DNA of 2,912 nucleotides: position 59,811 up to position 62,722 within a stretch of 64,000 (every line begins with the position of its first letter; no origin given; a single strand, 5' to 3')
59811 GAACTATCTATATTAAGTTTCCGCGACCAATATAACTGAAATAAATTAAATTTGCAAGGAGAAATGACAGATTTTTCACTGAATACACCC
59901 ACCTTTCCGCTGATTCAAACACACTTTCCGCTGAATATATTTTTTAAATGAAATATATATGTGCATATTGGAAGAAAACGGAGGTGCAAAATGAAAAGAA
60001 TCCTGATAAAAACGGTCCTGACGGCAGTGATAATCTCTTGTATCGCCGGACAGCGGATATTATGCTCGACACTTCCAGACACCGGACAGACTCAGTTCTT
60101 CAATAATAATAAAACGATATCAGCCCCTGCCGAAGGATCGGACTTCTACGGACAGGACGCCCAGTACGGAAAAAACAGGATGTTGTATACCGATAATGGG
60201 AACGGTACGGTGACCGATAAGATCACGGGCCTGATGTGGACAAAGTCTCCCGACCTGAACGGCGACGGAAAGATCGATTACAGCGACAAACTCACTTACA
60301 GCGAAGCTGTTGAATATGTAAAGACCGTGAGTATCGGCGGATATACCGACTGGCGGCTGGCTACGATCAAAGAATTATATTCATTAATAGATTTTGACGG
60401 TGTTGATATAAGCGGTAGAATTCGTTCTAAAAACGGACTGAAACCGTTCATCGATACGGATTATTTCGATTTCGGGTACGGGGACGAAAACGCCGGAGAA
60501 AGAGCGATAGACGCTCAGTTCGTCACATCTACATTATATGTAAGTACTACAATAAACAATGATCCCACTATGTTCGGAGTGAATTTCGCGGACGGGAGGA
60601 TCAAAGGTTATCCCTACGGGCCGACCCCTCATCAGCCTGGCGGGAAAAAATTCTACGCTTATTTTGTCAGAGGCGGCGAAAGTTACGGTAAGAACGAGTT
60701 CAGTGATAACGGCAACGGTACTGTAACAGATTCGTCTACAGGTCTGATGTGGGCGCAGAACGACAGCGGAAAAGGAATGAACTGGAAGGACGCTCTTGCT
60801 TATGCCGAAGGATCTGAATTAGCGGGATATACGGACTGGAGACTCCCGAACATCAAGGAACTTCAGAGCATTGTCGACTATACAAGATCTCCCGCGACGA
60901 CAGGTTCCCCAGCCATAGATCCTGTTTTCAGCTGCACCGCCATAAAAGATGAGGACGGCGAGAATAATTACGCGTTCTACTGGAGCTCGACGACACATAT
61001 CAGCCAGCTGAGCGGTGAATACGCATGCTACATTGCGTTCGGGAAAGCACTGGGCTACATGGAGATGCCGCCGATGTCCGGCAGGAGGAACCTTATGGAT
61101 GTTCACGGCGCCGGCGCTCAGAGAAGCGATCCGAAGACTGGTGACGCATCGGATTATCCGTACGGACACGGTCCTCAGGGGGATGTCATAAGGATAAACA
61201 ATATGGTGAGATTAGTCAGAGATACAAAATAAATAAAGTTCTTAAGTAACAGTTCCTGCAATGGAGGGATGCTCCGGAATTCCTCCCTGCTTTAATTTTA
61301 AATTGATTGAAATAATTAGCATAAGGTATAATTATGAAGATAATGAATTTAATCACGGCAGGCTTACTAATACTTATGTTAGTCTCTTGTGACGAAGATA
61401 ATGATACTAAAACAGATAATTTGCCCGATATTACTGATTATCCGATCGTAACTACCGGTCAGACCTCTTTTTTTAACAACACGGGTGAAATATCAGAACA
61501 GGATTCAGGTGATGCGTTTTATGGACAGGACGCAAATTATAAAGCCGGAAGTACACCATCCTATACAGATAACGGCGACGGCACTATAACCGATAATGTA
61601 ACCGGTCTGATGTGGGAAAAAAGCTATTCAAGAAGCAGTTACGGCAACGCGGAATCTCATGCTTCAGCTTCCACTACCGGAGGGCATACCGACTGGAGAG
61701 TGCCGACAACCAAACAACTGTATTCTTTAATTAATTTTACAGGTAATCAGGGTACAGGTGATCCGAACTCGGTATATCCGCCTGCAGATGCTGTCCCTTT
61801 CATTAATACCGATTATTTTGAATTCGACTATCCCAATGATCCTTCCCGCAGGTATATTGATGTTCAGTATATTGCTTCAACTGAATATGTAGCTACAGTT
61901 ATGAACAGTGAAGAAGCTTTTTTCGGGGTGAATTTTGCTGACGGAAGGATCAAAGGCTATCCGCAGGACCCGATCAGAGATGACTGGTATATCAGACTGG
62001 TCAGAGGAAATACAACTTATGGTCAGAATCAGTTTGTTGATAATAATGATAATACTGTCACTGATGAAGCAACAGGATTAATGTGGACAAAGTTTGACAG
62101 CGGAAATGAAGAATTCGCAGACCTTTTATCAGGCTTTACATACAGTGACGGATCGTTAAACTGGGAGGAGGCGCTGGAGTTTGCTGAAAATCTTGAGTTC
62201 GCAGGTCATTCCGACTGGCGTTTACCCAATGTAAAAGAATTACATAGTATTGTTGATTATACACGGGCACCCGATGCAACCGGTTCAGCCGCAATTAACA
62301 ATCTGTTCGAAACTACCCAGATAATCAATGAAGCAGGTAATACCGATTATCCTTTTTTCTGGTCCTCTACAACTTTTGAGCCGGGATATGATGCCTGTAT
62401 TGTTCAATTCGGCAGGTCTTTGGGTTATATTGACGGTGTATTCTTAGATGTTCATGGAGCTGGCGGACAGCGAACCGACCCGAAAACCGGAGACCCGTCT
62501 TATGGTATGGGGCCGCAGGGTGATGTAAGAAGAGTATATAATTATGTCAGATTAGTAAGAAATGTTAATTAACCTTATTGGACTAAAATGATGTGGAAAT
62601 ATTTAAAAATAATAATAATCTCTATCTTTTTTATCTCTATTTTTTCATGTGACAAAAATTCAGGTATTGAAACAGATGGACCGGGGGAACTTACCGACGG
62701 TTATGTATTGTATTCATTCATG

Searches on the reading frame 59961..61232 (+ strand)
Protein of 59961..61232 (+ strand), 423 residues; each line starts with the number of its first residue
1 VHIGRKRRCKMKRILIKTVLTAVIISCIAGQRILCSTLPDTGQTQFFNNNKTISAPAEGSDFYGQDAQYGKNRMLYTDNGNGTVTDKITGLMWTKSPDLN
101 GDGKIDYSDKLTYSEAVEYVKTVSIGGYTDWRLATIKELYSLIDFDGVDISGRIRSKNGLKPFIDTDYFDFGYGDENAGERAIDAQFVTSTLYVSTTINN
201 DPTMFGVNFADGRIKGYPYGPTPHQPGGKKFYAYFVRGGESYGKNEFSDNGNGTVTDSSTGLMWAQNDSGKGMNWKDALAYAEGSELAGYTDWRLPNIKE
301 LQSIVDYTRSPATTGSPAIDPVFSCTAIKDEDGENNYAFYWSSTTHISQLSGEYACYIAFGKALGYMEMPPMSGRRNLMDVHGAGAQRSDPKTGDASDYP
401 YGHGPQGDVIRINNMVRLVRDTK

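Call 63: search_protein_families(library=pfam, proteins=[window:59961-61232:+], max_evalue=0.00001)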
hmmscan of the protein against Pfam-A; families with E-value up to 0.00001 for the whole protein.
window:59961-61232:+ (423 aa): 1 family
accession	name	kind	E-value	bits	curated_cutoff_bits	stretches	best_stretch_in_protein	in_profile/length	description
PF07603.17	Lcl_C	-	6.1e-44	149.5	34.9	2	253-362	1-99/117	Lcl C-terminal domain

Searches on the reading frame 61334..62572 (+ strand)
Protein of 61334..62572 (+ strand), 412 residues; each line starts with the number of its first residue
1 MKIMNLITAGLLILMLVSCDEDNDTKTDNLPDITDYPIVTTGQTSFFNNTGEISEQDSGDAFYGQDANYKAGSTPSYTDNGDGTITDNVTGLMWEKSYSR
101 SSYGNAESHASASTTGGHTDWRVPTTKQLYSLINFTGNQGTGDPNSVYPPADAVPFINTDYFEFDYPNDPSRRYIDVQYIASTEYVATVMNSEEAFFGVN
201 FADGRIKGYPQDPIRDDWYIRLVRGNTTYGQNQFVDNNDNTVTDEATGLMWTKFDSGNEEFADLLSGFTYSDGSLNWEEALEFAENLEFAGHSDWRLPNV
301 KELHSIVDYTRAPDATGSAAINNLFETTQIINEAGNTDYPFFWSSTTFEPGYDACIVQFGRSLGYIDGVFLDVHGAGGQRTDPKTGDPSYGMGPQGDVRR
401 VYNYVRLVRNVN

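Call 63: search_protein_families(library=pfam, proteins=[window:61334-62572:+], max_evalue=0.00001)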
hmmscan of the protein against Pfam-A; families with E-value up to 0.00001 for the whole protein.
window:61334-62572:+ (412 aa): 1 family
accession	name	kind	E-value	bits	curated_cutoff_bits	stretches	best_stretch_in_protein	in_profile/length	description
PF07603.17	Lcl_C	-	9.2e-41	139.2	34.9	2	240-361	1-99/117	Lcl C-terminal domain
